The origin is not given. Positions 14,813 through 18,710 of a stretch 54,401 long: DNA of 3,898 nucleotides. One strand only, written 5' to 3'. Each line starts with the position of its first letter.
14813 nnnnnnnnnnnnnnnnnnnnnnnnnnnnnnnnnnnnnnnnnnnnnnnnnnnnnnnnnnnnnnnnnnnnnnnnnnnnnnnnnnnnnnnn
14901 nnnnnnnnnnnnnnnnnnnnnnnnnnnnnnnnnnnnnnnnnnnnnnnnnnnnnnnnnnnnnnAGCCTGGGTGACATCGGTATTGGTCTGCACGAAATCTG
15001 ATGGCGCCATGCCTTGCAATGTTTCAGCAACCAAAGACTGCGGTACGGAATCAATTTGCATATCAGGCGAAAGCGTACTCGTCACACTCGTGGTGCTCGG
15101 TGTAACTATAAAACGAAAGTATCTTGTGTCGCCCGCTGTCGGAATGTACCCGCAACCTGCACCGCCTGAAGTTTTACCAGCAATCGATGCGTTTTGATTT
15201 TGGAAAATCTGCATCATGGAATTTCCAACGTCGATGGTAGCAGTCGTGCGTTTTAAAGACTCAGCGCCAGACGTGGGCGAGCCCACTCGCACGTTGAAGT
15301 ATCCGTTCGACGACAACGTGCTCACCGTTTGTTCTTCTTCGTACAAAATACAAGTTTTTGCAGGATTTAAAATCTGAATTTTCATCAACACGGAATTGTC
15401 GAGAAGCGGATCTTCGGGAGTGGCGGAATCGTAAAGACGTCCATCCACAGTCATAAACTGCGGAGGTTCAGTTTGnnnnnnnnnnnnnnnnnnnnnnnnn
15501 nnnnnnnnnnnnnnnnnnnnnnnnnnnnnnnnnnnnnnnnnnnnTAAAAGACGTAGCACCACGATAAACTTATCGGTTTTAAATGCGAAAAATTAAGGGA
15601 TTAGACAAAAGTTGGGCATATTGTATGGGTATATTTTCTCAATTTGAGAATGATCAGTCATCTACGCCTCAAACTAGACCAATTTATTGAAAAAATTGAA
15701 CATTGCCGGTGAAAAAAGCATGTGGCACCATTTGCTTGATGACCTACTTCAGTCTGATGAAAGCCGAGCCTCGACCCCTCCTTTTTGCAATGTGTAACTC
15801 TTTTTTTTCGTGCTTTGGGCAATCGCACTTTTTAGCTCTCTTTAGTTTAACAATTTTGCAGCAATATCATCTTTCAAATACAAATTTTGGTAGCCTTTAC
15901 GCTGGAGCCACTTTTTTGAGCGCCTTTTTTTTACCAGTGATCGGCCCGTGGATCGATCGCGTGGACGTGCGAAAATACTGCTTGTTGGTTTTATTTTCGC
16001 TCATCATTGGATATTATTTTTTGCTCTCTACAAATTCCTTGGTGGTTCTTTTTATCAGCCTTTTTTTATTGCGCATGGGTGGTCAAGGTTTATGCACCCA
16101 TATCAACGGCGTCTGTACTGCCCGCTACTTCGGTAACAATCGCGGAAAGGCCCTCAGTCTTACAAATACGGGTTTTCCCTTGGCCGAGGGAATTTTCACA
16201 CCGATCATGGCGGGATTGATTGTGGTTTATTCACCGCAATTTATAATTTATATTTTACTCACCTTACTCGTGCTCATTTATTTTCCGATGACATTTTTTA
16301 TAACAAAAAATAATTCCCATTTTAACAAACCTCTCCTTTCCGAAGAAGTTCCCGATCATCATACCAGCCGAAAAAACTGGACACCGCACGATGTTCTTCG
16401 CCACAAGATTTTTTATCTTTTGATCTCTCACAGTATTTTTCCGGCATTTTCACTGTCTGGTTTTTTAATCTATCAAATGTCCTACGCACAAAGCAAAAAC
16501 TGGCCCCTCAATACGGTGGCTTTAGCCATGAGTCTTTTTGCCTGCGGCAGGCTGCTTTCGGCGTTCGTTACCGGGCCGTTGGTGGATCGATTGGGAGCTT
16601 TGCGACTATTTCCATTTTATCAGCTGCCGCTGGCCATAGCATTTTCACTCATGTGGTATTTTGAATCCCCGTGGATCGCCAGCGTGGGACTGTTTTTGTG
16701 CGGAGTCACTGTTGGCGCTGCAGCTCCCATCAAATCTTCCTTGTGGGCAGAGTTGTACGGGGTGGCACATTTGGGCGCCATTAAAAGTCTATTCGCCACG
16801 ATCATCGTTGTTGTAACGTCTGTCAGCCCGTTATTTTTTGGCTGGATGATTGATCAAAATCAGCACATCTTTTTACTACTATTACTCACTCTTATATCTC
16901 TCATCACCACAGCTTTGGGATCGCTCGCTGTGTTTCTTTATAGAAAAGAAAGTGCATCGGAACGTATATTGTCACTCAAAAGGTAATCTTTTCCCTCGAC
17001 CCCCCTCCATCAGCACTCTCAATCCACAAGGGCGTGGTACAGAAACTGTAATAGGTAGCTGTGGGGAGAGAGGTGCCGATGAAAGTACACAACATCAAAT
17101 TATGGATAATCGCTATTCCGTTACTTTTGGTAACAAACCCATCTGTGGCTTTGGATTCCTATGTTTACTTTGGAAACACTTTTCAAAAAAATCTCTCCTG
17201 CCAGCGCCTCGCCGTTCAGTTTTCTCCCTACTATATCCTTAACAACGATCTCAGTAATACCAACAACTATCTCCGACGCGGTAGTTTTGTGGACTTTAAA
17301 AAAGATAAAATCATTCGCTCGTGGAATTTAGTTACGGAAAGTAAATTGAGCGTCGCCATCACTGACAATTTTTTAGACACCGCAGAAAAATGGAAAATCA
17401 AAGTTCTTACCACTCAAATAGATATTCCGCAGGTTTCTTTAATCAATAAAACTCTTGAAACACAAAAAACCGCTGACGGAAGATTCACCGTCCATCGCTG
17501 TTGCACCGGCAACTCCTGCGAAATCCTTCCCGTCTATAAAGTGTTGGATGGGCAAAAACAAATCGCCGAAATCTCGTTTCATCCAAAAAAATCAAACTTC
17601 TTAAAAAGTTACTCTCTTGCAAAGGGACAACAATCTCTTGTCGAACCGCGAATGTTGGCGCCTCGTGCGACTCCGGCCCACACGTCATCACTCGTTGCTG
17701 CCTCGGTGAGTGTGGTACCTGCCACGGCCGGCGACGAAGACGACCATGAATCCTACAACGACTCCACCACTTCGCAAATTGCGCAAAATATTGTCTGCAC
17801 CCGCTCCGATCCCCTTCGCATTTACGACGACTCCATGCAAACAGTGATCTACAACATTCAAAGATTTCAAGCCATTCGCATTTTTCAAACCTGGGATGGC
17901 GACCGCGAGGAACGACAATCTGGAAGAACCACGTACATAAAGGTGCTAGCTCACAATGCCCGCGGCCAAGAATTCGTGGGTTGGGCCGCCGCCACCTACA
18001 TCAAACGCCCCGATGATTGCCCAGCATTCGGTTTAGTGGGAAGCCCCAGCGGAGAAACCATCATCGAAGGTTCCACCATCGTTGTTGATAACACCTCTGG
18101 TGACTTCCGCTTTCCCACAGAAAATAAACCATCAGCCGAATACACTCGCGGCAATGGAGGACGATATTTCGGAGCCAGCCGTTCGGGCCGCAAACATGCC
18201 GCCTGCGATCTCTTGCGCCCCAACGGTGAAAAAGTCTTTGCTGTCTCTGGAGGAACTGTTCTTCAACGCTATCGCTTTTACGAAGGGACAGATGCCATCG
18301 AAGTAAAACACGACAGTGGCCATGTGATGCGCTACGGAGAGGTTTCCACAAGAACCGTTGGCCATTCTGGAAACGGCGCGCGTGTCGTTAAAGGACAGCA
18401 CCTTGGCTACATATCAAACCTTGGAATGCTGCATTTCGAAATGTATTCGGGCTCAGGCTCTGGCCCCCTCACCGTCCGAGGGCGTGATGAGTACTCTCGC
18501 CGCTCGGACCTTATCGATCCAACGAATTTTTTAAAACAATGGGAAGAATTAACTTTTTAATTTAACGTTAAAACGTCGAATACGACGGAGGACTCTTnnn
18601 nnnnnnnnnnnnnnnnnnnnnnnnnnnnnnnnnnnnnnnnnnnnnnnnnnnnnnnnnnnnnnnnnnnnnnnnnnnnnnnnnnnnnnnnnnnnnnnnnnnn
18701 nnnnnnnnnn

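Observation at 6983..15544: Chimeric fibre of about 2,850 aa assembled from phage-tail-fibre modules, encoded outside any prophage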

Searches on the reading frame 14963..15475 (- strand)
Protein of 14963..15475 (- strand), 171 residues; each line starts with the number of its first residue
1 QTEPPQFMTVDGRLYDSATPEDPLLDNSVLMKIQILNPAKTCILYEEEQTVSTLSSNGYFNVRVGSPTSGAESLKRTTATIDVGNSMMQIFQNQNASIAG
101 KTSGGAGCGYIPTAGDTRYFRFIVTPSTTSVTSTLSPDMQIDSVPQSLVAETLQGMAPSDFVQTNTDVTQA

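Call 76: find_homologous_proteins(query=A5, max_evalue=0.00001)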
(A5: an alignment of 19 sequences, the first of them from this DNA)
Query A5 (19 sequences) (171 aa, profile of the alignment): 17 proteins with E <= 0.00001 among 3405 candidates.
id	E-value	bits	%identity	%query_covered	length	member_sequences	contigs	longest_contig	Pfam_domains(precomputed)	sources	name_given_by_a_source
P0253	6.5e-51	191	62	90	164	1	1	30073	-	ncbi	-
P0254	1.3e-49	186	34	81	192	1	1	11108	-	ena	-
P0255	5.7e-48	181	30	86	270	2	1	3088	-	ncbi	-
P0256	9.2e-48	180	31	84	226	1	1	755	-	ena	-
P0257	7.7e-47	177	86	81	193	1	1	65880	-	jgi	jgi:hypothetical protein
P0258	3.3e-46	175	49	96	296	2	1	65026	-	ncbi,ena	-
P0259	5.3e-46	175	32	84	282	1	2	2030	-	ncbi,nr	ncbi:MAG: hypothetical protein HRT44_12100, partial [Bdellovibrionales bacterium]|nr:hypothetical pr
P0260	1.4e-44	170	72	80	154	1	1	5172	-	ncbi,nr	ncbi:hypothetical protein K2X05_04855, partial [bacterium]|nr:hypothetical protein [bacterium]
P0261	2.9e-41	159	27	84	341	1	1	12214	-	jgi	jgi:trimeric autotransporter adhesin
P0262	4.0e-41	159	43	86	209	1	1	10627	-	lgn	-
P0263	2.5e-40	156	36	86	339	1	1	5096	PF07484.18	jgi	jgi:hypothetical protein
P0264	3.1e-40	156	34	99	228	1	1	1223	-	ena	-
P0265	1.0e-38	151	27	78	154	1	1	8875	-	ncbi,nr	ncbi:MAG: hypothetical protein KDD33_12475, partial [Bdellovibrionales bacterium]|nr:hypothetical pr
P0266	1.6e-37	147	31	76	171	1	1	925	-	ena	-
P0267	4.5e-33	132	96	64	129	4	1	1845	-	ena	-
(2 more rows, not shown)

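Call 87: predict_structure(alignment_id=A5)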
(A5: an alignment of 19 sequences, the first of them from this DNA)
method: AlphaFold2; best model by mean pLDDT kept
length: 171 residues; sequences in the alignment: 19
mean_pLDDT: 80.6   pTM: 0.72
mean pLDDT of the five models: 80.6, 80.1, 80.1, 79.6, 79.4
residues with pLDDT >= 90: 79; 70-90: 42; 50-70: 39; < 50: 11
segments of 3 or more residues with pLDDT < 50: 146-150
pLDDT, mean of each block of 10 residues (from residue 1): 71 93 97 94 92 97 75 54 76 78 90 88 96 94 55 65 60 46
secondary structure, 60 per line:
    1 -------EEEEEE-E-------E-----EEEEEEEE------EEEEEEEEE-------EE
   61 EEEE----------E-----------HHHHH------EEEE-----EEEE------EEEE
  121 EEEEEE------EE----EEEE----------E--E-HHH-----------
elements in order: E8-13 E29-36 E43-51 E59-64 H87-91 E98-101 E107-110 E117-126 E139-142

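Call 90: fold_search(model_id=the predicted structure, library=pdb)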
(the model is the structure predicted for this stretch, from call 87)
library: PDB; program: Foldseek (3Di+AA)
matches with E <= 10: 633; with E <= 0.001: 0
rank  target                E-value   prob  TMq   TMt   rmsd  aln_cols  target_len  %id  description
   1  8rc4_g                9.2e-02  0.96  0.38  0.09   5.6       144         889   11  Structure of Integrator-PP2A complex (released 2024-02-07)
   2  6za2_A                2.3e-01  0.72  0.33  0.06  11.1       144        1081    8  Crystal structure of dimeric latent PorU from Porphyromonas gingivalis (released 2021-09-29)
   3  7mor_D                2.4e-01  0.25  0.30  0.17   9.4       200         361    8  CRYSTAL STRUCTURE OF NATIVE BOVINE ARRESTIN 1 IN COMPLEX WITH 5-METHYLENEBIPHOSPHONATE INOSITOL PENTAKISPHAOPHATE (5-P (released 2021-10-13)
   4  2wii_A                2.6e-01  0.14  0.24  0.08  20.4       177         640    9  Complement C3b in complex with factor H domains 1-4 (released 2009-06-09)
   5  3nrp_A                2.6e-01  0.10  0.13  0.15  12.7       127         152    6  Crystal structure of 'as isolated' uropathogenic E. coli strain F11 FetP recombinantly expressed in the periplasm of E (released 2011-05-18)
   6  8cem_F                3.2e-01  0.44  0.28  0.10   6.6       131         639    8  Structure of bovine native C3, re-refinement (released 2023-04-05)
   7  3ugx_D                3.2e-01  0.20  0.30  0.17  10.7       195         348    9  Crystal Structure of Visual Arrestin (released 2012-02-08)
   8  3nrp_B                3.4e-01  0.04  0.11  0.13  16.9       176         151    5  Crystal structure of 'as isolated' uropathogenic E. coli strain F11 FetP recombinantly expressed in the periplasm of E (released 2011-05-18)
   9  3nrp_C                3.6e-01  0.08  0.13  0.15  12.7       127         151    6  Crystal structure of 'as isolated' uropathogenic E. coli strain F11 FetP recombinantly expressed in the periplasm of E (released 2011-05-18)
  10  8cem_E                3.8e-01  0.47  0.28  0.09   8.8       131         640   11  Structure of bovine native C3, re-refinement (released 2023-04-05)
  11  1j48_A                4.6e-01  0.54  0.35  0.50   5.2       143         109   10  Crystal Structure of Apo-C1027 (released 2003-06-03)
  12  4kkp_B                4.6e-01  0.51  0.31  0.24   6.5       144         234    8  Crystal structure of Vibrio cholerae RbmA (crystal form 2) (released 2013-05-22)
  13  5i0x_B                4.8e-01  0.08  0.14  0.15  12.6       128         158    5  COPPER-BOUND M90I VARIANT OF UROPATHOGENIC ESCHERICHIA COLI STRAIN F11 FETP (released 2017-02-08)
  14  5i0y_B                4.8e-01  0.05  0.14  0.15  16.7       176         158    6  COPPER-BOUND E46Q VARIANT OF UROPATHOGENIC ESCHERICHIA COLI STRAIN F11 FETP (released 2017-02-08)
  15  4be6_A                5.1e-01  0.54  0.31  0.25   6.4       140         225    8  V. cholera biofilm scaffolding protein RbmA (released 2013-12-18)
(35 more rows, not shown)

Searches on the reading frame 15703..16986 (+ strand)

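Call 9: search_protein_families(library=pfam, proteins=[window:15703-16986:+], max_evalue=0.001)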
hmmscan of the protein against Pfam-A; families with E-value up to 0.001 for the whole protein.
window:15703-16986:+ (427 aa): 1 family
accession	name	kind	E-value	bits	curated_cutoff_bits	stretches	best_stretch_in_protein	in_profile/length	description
PF07690.21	MFS_1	-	1.2e-37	130.1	33.4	2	30-268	2-235/347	Major Facilitator Superfamily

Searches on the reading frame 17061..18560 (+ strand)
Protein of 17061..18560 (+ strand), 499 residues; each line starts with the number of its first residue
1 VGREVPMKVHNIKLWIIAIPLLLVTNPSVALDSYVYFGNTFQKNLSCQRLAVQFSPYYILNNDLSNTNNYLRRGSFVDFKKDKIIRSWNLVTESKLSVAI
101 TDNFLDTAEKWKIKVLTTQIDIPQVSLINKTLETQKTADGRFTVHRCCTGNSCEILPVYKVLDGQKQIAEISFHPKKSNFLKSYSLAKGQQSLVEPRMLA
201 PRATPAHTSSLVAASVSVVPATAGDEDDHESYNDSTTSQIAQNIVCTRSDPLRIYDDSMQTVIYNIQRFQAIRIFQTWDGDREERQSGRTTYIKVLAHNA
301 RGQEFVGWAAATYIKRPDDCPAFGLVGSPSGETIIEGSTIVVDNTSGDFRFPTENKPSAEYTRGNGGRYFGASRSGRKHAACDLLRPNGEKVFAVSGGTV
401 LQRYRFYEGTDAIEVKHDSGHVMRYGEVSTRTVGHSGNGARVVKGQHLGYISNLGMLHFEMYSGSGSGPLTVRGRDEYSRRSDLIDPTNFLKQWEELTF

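Call 9: search_protein_families(library=pfam, proteins=[window:17061-18560:+], max_evalue=0.001)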
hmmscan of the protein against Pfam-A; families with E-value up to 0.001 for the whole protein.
window:17061-18560:+ (499 aa): 1 family
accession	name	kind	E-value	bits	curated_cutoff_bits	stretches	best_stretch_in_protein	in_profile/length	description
PF01551.29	Peptidase_M23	-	3.2e-09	37.3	28.7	1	378-463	2-89/96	Peptidase family M23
